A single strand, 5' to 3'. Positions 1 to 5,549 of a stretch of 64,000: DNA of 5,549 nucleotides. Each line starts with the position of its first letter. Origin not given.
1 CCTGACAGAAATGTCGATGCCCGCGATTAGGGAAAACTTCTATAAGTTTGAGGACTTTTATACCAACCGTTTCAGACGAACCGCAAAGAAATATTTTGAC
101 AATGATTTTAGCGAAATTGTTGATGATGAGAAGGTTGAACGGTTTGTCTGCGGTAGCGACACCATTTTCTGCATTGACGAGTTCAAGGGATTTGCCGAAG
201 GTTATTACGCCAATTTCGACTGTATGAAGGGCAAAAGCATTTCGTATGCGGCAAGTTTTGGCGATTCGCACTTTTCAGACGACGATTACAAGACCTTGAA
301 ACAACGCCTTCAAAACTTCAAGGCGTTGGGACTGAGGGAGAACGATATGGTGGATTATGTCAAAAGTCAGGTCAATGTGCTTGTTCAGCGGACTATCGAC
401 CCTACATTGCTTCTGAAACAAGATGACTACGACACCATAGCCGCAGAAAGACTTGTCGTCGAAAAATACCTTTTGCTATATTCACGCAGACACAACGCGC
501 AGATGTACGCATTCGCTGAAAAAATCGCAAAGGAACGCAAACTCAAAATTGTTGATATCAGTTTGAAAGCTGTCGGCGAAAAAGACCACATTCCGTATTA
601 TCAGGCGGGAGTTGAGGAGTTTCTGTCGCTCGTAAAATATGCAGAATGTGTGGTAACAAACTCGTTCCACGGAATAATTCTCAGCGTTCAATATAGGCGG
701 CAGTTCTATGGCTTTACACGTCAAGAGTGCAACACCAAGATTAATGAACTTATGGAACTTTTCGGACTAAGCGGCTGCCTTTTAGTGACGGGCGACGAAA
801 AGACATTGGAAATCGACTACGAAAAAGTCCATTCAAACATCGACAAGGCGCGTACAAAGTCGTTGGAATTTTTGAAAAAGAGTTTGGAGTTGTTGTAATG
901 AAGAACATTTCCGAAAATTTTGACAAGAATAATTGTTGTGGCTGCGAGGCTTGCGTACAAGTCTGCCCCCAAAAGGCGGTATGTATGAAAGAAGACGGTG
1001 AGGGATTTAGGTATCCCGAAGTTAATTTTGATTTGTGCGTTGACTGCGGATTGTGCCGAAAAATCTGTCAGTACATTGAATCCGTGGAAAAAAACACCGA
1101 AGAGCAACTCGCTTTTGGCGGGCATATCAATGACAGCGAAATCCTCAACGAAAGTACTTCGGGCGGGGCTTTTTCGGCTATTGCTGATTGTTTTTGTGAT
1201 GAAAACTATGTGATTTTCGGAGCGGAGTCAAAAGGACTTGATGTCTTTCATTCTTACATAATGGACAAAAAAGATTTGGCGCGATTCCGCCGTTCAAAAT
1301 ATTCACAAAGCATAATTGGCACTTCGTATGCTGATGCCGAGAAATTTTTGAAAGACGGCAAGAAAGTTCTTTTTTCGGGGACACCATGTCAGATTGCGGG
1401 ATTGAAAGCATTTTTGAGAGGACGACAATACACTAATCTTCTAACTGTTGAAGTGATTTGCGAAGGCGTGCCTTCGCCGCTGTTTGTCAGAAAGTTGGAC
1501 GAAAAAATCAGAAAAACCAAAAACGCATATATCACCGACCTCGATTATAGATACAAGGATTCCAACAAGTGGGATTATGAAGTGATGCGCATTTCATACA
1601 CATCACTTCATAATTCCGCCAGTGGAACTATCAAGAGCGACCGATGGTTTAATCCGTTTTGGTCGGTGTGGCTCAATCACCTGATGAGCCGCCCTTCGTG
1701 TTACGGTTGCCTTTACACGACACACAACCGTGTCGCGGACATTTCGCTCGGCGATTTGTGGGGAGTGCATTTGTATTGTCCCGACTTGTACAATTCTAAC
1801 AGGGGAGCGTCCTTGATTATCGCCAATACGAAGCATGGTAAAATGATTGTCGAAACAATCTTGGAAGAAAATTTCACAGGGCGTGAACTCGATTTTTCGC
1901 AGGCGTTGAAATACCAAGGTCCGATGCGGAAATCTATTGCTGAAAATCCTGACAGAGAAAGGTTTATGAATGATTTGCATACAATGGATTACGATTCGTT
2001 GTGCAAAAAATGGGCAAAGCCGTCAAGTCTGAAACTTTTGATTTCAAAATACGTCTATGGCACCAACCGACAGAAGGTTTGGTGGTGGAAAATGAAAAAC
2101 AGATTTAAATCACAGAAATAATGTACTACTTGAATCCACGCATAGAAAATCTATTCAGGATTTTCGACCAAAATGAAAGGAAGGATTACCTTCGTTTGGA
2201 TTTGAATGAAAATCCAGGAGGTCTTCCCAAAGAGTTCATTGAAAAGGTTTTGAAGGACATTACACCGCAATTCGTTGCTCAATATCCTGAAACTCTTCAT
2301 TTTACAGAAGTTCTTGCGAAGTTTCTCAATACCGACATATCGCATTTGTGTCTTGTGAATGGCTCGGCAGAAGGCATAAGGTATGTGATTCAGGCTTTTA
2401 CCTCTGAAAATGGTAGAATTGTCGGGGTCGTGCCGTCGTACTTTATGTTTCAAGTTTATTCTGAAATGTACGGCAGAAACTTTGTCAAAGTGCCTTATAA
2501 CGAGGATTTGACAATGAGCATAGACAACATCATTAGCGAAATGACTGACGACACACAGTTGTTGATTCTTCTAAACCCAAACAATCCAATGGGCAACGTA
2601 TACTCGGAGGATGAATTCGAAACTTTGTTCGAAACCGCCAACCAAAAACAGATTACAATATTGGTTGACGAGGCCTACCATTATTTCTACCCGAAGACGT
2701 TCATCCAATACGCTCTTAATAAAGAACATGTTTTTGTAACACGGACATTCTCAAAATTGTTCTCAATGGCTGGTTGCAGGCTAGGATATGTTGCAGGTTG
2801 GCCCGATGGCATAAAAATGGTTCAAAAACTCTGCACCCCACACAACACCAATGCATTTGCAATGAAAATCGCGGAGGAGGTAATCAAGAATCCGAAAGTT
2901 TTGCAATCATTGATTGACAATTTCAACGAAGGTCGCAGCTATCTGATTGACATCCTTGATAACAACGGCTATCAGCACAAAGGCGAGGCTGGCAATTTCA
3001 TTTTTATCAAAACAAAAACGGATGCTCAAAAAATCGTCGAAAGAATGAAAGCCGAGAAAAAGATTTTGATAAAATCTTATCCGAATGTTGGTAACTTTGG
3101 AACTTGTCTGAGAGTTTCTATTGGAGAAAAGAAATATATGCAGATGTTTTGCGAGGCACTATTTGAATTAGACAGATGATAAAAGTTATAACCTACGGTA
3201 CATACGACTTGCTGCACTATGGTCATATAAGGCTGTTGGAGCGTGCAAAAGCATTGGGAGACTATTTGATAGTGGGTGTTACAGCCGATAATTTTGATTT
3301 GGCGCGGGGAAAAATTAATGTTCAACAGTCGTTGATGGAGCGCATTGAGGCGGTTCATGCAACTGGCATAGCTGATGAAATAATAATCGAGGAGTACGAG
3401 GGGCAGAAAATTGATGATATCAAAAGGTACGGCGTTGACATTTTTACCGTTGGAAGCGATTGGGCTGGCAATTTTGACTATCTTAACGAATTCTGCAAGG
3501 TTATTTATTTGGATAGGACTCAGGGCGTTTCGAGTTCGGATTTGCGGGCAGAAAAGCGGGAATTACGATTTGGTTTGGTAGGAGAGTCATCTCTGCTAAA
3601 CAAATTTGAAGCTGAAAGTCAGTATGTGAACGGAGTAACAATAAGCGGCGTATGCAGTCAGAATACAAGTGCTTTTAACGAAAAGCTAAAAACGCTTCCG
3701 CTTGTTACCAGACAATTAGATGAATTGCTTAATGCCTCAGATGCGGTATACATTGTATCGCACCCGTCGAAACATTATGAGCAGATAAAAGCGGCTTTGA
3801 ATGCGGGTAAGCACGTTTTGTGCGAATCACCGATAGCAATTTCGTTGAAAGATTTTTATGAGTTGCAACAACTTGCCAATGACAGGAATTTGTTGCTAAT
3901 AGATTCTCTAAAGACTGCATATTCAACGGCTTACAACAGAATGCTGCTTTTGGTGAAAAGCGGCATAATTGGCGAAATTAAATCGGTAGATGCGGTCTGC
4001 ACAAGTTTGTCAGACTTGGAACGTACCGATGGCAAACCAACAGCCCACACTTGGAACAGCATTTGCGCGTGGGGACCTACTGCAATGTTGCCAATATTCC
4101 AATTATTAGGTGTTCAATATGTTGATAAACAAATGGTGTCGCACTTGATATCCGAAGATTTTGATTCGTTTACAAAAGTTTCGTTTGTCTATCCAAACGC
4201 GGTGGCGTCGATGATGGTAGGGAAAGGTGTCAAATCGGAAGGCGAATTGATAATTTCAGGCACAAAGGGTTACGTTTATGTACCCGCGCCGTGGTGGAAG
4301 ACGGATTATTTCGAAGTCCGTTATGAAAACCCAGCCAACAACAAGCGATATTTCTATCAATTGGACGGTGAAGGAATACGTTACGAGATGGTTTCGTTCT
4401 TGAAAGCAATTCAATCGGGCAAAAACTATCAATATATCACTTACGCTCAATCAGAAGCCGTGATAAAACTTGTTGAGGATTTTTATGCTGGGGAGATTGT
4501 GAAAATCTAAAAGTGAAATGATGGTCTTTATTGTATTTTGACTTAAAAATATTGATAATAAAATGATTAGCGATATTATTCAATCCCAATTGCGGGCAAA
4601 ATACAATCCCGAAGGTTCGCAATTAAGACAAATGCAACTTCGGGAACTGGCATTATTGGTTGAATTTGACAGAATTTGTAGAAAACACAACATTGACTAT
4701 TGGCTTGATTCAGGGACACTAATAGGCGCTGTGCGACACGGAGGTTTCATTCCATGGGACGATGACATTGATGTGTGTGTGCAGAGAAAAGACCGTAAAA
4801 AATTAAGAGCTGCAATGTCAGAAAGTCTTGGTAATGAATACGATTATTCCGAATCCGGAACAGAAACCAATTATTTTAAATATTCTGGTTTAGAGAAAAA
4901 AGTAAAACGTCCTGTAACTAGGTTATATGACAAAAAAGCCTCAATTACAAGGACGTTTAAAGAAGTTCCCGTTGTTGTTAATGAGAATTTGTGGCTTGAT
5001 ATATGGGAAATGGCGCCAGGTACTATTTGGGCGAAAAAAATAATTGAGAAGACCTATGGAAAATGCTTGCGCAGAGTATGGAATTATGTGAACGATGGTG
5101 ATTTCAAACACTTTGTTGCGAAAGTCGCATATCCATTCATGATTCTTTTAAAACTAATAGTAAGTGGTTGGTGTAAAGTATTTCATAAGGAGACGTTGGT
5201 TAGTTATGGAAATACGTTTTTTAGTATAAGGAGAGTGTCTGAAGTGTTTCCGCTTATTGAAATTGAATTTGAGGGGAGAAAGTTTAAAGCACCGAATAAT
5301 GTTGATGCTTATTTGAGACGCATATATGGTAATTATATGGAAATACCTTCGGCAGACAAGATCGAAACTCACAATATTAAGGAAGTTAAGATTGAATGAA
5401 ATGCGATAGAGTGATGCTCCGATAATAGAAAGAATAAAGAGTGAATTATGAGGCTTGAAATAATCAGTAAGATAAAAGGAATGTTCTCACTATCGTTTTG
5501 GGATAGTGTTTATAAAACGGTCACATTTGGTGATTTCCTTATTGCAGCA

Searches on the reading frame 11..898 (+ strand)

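Call 6: search_protein_families(library=pfam, proteins=[window:11-898:+], max_evalue=0.00001)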
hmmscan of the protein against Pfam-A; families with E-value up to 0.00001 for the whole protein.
window:11-898:+ (295 aa): 1 family
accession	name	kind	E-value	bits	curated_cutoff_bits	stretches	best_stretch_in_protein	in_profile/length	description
PF04230.19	PS_pyruv_trans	-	8.2e-23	82.1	25.3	1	45-237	64-278/280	Polysaccharide pyruvyl transferase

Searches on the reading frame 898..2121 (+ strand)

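Call 6: search_protein_families(library=pfam, proteins=[window:898-2121:+], max_evalue=0.00001)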
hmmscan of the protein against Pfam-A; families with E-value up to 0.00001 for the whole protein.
window:898-2121:+ (407 aa): 3 families
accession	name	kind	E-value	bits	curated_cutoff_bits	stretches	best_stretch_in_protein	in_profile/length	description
PF04432.18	FrhB_FdhB_C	-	7.2e-22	78.3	23.3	1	155-324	2-139/150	Coenzyme F420 hydrogenase/dehydrogenase, beta subunit C terminus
PF00037.32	Fer4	-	1.1e-06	28.6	21.1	0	40-58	1-19/24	4Fe-4S binding domain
PF12838.12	Fer4_7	-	6.3e-06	27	27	0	12-58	1-49/52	4Fe-4S dicluster domain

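Call 56: search_protein_families(library=ncbifam, proteins=[window:898-2121:+], max_evalue=1e-10)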
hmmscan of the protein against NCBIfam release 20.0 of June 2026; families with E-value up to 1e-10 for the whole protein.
window:898-2121:+ (407 aa): 0 families

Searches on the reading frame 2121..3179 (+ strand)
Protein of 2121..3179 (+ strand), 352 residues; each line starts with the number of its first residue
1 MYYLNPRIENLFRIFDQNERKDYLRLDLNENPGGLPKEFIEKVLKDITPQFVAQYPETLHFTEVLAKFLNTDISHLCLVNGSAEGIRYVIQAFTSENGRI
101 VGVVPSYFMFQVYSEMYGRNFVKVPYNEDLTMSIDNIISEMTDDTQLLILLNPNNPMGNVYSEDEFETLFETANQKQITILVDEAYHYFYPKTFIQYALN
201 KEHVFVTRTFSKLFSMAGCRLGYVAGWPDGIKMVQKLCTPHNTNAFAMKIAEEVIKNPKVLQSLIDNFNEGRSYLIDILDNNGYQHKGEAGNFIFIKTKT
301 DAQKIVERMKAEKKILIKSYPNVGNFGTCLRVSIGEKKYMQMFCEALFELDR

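Call 6: search_protein_families(library=pfam, proteins=[window:2121-3179:+], max_evalue=0.00001)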
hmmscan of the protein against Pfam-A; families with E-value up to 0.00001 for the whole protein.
window:2121-3179:+ (352 aa): 1 family
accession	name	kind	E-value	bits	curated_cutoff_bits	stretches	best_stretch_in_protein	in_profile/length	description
PF00155.27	Aminotran_1_2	-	5.5e-40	138.1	19.7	1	22-347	2-361/361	Aminotransferase class I and II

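Call 56: search_protein_families(library=ncbifam, proteins=[window:2121-3179:+], max_evalue=1e-10)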
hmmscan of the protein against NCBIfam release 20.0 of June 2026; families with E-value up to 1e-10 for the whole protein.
window:2121-3179:+ (352 aa): 55 families (the best 25 are shown)
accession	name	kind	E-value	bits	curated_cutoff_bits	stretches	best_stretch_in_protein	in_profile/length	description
TIGR01141.1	hisC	equivalog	8.8e-68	228.7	276.55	1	20-348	19-347/349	histidinol-phosphate transaminase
NF006580.0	PRK09105.1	subfamily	4.9e-47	160.6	444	1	21-348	46-368/375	pyridoxal phosphate-dependent aminotransferase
NF003496.0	PRK05166.1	equivalog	2.3e-45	154.9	540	1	24-349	39-368/373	histidinol-phosphate transaminase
TIGR01140.1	L_thr_O3P_dcar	equivalog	1.2e-44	152.8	290.55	1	20-347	16-330/331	threonine-phosphate decarboxylase CobD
NF002877.0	PRK03317.1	equivalog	8.3e-44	149.9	409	1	25-349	35-365/374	histidinol-phosphate transaminase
NF002878.0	PRK03321.1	subfamily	5.2e-43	147.1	374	1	21-346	22-344/352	histidinol-phosphate transaminase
NF051461.1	pyoverd_PtaA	equivalog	8.3e-39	133.3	500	1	17-348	30-357/359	pyoverdine biosynthesis transaminase PtaA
NF006014.0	PRK08153.1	equivalog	2.3e-38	132.1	510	1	24-347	36-360/370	pyridoxal phosphate-dependent aminotransferase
NF002726.0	PRK02610.1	equivalog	1.4e-35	122.9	391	1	24-344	31-362/374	histidinol-phosphate transaminase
NF041364.1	GntC_guanitoxin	equivalog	4.4e-33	114.7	415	1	72-316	59-320/356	guanitoxin biosynthesis PLP-dependent (S)-gamma-hydroxy-L-arginine cyclodehydratase GntC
NF005305.0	PRK06836.1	equivalog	1.4e-28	100.2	376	1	70-317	95-358/396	pyridoxal phosphate-dependent aminotransferase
NF004870.0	PRK06225.1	equivalog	1.5e-25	89.8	351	1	21-239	28-252/380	pyridoxal phosphate-dependent aminotransferase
NF041091.1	asp_aminotase_Arch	equivalog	7e-25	87.6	550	1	73-304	87-325/376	aspartate aminotransferase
NF004770.0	PRK06108.1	subfamily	5.2e-23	81.5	422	1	70-312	93-351/396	pyridoxal phosphate-dependent aminotransferase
NF005021.0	PRK06425.1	equivalog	1.7e-22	80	353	1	97-347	79-327/335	histidinol-phosphate aminotransferase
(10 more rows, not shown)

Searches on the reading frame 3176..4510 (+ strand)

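Call 6: search_protein_families(library=pfam, proteins=[window:3176-4510:+], max_evalue=0.00001)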
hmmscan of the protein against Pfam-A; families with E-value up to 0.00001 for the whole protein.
window:3176-4510:+ (444 aa): 2 families
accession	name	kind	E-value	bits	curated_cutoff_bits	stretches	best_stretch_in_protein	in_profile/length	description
PF01467.32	CTP_transf_like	-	1.2e-16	61.6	21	1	5-124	1-131/133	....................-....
PF01408.29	GFO_IDH_MocA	-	3.5e-16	60.4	24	1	131-240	2-115/120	Oxidoreductase family, NAD-binding Rossmann fold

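Call 56: search_protein_families(library=ncbifam, proteins=[window:3176-4510:+], max_evalue=1e-10)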
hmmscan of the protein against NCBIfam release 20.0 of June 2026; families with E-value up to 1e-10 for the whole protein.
window:3176-4510:+ (444 aa): 5 families
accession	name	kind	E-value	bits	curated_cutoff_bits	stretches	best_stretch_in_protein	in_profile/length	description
TIGR01518.1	g3p_cytidyltrns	equivalog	1e-32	112.9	165.4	1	4-126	1-124/125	glycerol-3-phosphate cytidylyltransferase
TIGR00125.1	cyt_tran_rel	domain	1.8e-14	53.6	27.7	1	4-49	2-45/65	adenylyltransferase/cytidyltransferase family protein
TIGR04380.1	myo_inos_iolG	equivalog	6.1e-13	48.4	355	1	150-274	23-151/330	inositol 2-dehydrogenase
TIGR02199.1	rfaE_dom_II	equivalog_domain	2.3e-11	43.7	181.5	1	4-98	14-108/144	D-glycero-beta-D-manno-heptose 1-phosphate adenylyltransferase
NF001985.0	PRK00777.1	subfamily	7.6e-11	42.3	104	0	2-81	5-82/157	pantetheine-phosphate adenylyltransferase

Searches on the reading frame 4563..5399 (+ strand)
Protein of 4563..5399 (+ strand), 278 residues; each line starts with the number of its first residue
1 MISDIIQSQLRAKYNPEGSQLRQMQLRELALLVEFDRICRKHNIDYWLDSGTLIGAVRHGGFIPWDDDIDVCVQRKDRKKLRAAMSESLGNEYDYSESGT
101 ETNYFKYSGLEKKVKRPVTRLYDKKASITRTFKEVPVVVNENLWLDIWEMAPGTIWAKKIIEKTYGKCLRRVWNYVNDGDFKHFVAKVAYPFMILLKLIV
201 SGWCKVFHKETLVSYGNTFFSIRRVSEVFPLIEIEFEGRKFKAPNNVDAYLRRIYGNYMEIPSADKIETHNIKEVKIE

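Call 6: search_protein_families(library=pfam, proteins=[window:4563-5399:+], max_evalue=0.00001)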
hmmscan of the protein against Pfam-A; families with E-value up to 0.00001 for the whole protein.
window:4563-5399:+ (278 aa): 1 family
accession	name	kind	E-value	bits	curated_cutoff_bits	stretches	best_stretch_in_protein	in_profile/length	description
PF04991.19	LicD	-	6.2e-35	121.8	22.6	1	39-256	1-227/227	LicD family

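Call 56: search_protein_families(library=ncbifam, proteins=[window:4563-5399:+], max_evalue=1e-10)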
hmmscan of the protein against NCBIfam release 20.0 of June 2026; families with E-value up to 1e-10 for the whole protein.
window:4563-5399:+ (278 aa): 1 family
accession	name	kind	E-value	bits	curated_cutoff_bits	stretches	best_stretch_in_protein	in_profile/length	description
NF045866.1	GGPL_Ptran_Mf1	equivalog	2.3e-23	83.6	225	1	25-81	2-58/240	diacylglycerol cholinephosphotransferase Mf1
